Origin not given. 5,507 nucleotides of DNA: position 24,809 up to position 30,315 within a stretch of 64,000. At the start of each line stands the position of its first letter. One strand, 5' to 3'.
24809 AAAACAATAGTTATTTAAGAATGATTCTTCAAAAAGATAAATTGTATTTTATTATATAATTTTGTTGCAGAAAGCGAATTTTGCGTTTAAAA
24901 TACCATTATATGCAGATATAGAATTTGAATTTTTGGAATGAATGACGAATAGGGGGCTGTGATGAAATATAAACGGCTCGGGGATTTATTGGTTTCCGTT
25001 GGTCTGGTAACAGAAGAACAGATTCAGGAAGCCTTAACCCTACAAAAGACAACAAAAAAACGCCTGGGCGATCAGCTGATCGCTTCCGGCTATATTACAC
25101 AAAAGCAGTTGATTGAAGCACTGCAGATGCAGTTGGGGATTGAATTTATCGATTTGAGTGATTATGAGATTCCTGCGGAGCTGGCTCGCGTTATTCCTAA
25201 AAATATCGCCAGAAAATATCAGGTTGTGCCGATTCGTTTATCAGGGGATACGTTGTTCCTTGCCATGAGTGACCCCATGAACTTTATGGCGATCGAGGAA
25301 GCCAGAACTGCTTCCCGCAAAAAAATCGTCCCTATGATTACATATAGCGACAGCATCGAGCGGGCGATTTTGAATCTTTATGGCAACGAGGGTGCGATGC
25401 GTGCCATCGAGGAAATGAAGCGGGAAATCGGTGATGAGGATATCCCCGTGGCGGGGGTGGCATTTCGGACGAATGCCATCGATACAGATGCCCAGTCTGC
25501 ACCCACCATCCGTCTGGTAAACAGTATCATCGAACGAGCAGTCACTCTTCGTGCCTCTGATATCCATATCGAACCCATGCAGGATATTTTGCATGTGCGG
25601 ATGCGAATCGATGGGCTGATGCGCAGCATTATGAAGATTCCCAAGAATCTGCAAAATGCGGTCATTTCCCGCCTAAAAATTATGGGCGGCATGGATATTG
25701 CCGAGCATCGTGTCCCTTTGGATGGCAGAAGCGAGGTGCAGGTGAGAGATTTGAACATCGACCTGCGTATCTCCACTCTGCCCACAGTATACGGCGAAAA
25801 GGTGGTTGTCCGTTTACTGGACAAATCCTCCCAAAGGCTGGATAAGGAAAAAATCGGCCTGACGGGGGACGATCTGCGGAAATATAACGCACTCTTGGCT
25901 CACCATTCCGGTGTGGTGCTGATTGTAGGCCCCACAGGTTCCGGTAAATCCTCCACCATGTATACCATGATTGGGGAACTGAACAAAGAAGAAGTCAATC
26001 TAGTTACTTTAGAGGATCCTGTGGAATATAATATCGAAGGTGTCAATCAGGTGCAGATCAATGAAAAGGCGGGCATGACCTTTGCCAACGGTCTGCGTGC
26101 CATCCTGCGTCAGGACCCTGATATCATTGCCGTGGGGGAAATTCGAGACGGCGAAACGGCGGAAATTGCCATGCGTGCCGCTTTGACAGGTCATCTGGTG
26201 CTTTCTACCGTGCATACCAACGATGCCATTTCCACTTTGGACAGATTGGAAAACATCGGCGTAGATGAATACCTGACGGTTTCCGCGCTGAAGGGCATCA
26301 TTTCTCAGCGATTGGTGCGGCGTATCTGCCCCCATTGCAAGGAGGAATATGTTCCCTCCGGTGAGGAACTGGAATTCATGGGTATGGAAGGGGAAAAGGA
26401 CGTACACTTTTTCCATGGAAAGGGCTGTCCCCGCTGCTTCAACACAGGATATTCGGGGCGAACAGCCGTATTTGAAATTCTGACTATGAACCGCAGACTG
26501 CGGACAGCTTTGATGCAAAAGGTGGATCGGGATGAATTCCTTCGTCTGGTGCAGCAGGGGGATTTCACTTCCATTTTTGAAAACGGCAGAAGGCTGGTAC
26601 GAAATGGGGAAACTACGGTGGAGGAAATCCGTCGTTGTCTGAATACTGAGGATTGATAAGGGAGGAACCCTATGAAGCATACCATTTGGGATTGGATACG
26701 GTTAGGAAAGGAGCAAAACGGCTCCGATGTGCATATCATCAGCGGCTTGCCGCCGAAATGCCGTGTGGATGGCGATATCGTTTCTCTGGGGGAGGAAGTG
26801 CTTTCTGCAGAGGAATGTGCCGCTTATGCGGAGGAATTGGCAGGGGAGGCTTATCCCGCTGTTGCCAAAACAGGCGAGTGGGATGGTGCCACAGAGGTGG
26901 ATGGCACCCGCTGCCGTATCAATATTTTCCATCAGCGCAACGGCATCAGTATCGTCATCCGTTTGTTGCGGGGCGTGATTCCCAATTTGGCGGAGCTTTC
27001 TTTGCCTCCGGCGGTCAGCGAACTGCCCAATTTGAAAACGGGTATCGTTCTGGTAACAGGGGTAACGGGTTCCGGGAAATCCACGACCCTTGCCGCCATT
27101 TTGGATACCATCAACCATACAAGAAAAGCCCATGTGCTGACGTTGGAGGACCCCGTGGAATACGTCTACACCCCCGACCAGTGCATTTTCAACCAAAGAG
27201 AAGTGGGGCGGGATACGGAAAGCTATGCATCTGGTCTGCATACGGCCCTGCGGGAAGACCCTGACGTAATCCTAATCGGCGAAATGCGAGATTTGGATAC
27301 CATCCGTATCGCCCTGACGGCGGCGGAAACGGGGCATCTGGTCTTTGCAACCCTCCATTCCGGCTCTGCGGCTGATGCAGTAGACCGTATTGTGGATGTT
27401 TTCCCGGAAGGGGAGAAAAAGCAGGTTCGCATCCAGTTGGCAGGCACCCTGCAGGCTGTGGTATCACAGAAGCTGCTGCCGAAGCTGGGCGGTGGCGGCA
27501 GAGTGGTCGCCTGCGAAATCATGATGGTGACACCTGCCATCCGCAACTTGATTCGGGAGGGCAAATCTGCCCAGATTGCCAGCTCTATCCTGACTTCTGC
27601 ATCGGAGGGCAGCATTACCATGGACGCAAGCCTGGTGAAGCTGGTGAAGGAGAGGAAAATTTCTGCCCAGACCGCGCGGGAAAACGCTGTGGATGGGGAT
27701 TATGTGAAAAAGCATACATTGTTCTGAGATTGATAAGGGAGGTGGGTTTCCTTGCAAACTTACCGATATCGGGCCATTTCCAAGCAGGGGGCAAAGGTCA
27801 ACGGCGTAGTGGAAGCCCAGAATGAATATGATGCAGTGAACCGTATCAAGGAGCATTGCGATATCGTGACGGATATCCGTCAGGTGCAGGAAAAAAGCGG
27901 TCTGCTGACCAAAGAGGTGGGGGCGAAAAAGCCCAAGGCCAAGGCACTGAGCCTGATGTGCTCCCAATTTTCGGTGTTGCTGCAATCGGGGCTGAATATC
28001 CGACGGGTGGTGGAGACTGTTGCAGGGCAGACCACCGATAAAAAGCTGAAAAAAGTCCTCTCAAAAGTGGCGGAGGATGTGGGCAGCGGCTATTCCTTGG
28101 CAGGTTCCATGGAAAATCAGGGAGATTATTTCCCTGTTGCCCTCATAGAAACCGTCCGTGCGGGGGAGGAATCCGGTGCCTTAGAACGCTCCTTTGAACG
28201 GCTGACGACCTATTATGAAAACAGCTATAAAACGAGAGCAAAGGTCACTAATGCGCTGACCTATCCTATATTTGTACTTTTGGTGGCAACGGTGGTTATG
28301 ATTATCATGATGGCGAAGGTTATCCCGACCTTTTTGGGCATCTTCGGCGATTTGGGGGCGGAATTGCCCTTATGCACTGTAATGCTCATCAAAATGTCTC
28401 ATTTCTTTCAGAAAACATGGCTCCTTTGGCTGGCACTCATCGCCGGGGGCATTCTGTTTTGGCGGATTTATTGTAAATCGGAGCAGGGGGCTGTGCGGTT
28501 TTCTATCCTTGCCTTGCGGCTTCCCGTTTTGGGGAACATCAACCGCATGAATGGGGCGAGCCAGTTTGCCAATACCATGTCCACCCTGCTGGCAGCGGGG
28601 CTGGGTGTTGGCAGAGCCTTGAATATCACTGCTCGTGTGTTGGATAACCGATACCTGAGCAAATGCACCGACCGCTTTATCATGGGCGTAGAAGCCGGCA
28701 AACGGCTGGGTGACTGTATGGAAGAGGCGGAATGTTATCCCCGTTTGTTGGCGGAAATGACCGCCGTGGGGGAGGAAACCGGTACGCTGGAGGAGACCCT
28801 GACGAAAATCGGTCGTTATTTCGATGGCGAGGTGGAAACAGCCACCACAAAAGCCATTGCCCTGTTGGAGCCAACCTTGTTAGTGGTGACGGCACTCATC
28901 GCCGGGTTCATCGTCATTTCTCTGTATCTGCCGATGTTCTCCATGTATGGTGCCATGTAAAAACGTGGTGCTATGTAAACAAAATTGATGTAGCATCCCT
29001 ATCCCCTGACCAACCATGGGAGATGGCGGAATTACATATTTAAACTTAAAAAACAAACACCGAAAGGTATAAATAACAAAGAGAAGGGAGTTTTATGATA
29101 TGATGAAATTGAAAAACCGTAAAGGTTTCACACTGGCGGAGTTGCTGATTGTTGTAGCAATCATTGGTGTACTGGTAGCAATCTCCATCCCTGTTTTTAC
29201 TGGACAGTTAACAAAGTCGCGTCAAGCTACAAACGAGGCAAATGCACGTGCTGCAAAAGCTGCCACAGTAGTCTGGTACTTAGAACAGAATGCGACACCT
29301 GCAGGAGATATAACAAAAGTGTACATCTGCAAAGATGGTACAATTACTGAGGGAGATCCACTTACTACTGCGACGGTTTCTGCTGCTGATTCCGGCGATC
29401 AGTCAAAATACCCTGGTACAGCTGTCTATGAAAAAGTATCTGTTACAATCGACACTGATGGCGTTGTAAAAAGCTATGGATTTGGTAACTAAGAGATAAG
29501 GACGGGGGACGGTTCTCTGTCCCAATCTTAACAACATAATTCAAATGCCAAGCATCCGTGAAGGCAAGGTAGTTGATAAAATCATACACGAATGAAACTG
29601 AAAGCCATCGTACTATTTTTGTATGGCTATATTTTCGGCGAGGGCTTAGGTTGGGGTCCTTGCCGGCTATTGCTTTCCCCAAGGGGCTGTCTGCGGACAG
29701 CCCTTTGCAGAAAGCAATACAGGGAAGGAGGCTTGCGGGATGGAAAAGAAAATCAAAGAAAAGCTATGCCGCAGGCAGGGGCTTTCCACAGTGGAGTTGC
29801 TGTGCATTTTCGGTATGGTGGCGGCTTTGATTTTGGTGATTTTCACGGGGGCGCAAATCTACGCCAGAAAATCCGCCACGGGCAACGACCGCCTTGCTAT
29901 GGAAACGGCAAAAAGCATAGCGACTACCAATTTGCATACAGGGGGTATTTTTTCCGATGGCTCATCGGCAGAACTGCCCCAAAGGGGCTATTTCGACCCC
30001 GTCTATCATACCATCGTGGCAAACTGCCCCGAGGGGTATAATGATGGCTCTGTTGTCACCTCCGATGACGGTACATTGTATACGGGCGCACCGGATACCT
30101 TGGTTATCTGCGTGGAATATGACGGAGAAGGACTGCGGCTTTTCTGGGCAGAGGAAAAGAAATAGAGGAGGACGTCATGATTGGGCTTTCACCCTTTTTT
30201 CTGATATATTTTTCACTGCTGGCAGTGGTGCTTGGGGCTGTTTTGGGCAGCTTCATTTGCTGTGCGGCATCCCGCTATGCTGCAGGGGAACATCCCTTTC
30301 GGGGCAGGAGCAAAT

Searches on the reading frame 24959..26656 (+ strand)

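Call 7: search_protein_families(library=pfam, proteins=[window:24959-26656:+], max_evalue=0.1)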
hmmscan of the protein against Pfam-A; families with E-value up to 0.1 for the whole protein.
window:24959-26656:+ (565 aa): 18 families
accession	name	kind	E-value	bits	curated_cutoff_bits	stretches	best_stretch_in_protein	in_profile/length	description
PF00437.27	T2SSE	-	3e-129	431.3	24.9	1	178-559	3-370/370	Type II/IV secretion system protein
PF05157.20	MshEN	-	3.6e-21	75.4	23.1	1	59-146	1-89/90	MshEN domain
PF12775.13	AAA_7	-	0.00025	21.1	25.8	1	312-350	28-66/181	P-loop containing dynein motor region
PF01935.23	DUF87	-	0.0014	19.2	23.2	1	310-348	19-55/220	Helicase HerA, central domain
PF13173.12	AAA_14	-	0.0017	18.8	27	1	318-362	3-48/129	AAA domain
PF20720.3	nSTAND3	-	0.0019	18.4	27.2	1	315-356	15-56/155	Novel STAND NTPase 3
PF13401.12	AAA_22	-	0.0028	18.4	27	1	316-383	4-55/130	AAA domain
PF13191.12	AAA_16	-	0.0032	18.4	32.6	1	313-372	20-83/167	AAA ATPase domain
PF00005.33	ABC_tran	-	0.0034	18.4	25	1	317-357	11-51/137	ABC transporter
PF01580.24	FtsK_SpoIIIE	-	0.004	17.1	24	1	316-351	38-77/221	FtsK/SpoIIIE family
PF04851.21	ResIII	-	0.01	16.2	22.5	1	314-345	20-51/164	Type III restriction enzyme, res subunit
PF13555.12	AAA_29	-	0.01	16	27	1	315-333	20-38/61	P-loop containing region of AAA domain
PF13476.12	AAA_23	-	0.02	16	27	1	317-332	19-34/201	AAA domain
PF01926.29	MMR_HSR1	-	0.052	14.1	21.9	0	320-373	2-56/113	50S ribosome-binding GTPase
PF02463.25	SMC_N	-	0.052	13.4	40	1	311-343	18-53/220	RecF/RecN/SMC N terminal domain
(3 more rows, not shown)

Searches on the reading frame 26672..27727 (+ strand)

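Call 7: search_protein_families(library=pfam, proteins=[window:26672-27727:+], max_evalue=0.1)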
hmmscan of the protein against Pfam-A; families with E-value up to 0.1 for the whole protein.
window:26672-27727:+ (351 aa): 22 families
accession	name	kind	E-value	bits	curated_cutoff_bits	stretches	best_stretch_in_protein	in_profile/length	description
PF00437.27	T2SSE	-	8.4e-44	150.2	24.9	1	81-272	94-281/370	Type II/IV secretion system protein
PF13401.12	AAA_22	-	0.00021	22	27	1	123-174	5-46/130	AAA domain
PF01935.23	DUF87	-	0.00021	21.9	23.2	1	126-158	26-58/220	Helicase HerA, central domain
PF13191.12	AAA_16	-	0.00054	20.9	32.6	1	123-156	24-56/167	AAA ATPase domain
PF13555.12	AAA_29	-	0.0013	18.9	27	1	123-144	22-43/61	P-loop containing region of AAA domain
PF25199.1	nSTAND_NTPase5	-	0.0017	18.7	34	1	117-161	35-79/145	Novel STAND NTPase 5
PF13173.12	AAA_14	-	0.003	18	27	1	124-167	3-46/129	AAA domain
PF13476.12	AAA_23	-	0.0067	17.5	27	1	120-143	16-39/201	AAA domain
PF01443.25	Viral_helicase1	-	0.0084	16.4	21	1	127-158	2-34/228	Viral superfamily 1 RNA helicase core domain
PF01580.24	FtsK_SpoIIIE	-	0.019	14.9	24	1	122-147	39-63/221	FtsK/SpoIIIE family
PF13245.12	AAA_19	-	0.027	15.1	25.1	1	121-153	9-41/134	AAA domain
PF13604.12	AAA_30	-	0.033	14.4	27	1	120-150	15-45/191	AAA domain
PF02492.25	cobW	-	0.035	14.1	20.7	1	125-157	2-34/180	CobW/HypB/UreG, nucleotide-binding domain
PF10412.15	TrwB_AAD_bind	-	0.037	13.3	20.5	1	119-153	11-45/387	Type IV secretion-system coupling protein DNA-binding domain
PF09848.15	SLFN-g3_helicase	-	0.045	13.4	24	1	125-153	3-32/354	Schlafen group 3, DNA/RNA helicase domain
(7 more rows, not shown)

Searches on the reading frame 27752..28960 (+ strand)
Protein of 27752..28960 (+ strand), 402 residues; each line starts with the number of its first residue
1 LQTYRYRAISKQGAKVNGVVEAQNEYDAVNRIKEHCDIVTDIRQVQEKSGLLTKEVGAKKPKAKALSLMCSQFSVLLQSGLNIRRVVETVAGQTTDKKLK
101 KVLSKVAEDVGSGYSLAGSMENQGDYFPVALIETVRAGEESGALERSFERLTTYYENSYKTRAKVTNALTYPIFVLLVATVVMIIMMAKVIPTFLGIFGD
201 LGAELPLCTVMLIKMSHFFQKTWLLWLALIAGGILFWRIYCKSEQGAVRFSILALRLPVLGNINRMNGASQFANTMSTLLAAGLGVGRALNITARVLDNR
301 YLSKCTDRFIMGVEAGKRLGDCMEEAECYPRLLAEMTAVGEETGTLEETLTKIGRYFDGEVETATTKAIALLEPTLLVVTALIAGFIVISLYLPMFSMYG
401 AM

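Call 7: search_protein_families(library=pfam, proteins=[window:27752-28960:+], max_evalue=0.1)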
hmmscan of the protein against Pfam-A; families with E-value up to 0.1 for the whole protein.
window:27752-28960:+ (402 aa): 1 family
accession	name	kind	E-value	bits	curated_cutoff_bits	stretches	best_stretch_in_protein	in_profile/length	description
PF00482.28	T2SSF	-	1.2e-55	187.2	25.2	2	70-192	2-125/125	Type II secretion system (T2SS), protein F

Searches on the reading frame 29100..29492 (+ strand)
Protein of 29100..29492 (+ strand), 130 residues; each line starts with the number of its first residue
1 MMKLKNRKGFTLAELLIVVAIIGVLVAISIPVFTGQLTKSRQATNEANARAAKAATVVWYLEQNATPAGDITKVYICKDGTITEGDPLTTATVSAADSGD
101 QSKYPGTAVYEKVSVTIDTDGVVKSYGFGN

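Call 7: search_protein_families(library=pfam, proteins=[window:29100-29492:+], max_evalue=0.1)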
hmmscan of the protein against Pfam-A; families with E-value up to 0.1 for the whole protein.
window:29100-29492:+ (130 aa): 3 families
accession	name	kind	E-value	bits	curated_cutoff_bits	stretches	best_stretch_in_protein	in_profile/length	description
PF07963.17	N_methyl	-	2.3e-08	33.7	21.2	1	5-29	2-26/27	Prokaryotic N-terminal methylation motif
PF14221.11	DUF4330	-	0.011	16.3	27.6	1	15-127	19-136/167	Domain of unknown function (DUF4330)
PF12445.13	FliC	-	0.013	16.3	23.2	1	38-113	50-117/127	Flagellin protein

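Call 58: search_protein_families(library=ncbifam, proteins=[window:29100-29492:+], max_evalue=0.1)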
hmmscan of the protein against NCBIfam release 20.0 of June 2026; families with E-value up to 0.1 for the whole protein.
window:29100-29492:+ (130 aa): 15 families
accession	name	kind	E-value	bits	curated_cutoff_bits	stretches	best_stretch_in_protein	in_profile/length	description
NF041775.1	typeIV_PilA_Myxo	equivalog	1.6e-10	41.4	400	1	7-63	10-66/214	type IV pilin protein PilA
TIGR01710.1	typeII_sec_gspG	equivalog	2.8e-09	37.1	88.85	1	8-68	1-61/134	type II secretion system major pseudopilin GspG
NF040999.1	pilin_ComGC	equivalog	5.3e-09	36.2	75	1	8-68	2-62/84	competence type IV pilus major pilin ComGC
NF007862.0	PRK10574.1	equivalog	5.9e-08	32.9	138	1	5-42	2-39/145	prepilin peptidase-dependent pilin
TIGR02532.1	IV_pilin_GFxxxE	domain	1.9e-07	30.7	16.3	1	7-28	1-22/24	prepilin-type N-terminal cleavage/methylation domain-containing protein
TIGR02596.1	TIGR02596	subfamily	3.2e-06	27.3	70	1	10-52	1-42/196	Verru_Chthon cassette protein D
TIGR01708.2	typeII_sec_gspH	equivalog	1.6e-05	24.9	80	1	8-49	2-42/169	type II secretion system minor pseudopilin GspH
NF041013.1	T4P_ComGE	equivalog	1.9e-05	24.7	49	1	5-47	1-43/83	competence type IV pilus minor pilin ComGE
TIGR01711.1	gspJ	equivalog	0.0021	17.9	64.85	1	8-64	1-56/192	type II secretion system minor pseudopilin GspJ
TIGR02599.1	TIGR02599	subfamily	0.0034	16.7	256.5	1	9-53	1-46/361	Verru_Chthon cassette protein C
NF007800.0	PRK10506.1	equivalog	0.0039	17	158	1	4-33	5-34/163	prepilin peptidase-dependent protein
NF040982.1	ComGD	equivalog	0.008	16.6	70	1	8-36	2-29/139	competence type IV pilus minor pilin ComGD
NF007848.0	PRK10557.1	equivalog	0.016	14.5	120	1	5-62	8-64/192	prepilin peptidase-dependent protein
NF047632.1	SodCCaul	equivalog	0.023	14.2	250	1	52-95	87-129/173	superoxide dismutase[Cu-Zn]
NF041002.1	pilin_ComGF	equivalog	0.075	13.3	80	0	8-47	2-40/139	competence type IV pilus minor pilin ComGF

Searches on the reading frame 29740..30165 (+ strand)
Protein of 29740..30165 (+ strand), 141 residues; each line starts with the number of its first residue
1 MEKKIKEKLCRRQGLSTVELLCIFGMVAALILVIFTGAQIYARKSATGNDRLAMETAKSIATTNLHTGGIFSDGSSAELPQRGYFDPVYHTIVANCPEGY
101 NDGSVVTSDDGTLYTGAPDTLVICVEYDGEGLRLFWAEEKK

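Call 7: search_protein_families(library=pfam, proteins=[window:29740-30165:+], max_evalue=0.1)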
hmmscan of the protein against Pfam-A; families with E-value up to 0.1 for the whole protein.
window:29740-30165:+ (141 aa): 1 family
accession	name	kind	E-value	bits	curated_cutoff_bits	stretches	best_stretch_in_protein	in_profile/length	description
PF12173.13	BacteriocIIc_cy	-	0.093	13.4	27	0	7-61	3-54/91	Bacteriocin class IIc cyclic gassericin A-like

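Call 58: search_protein_families(library=ncbifam, proteins=[window:29740-30165:+], max_evalue=0.1)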
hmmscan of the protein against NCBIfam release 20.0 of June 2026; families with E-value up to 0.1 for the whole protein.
window:29740-30165:+ (141 aa): 0 families
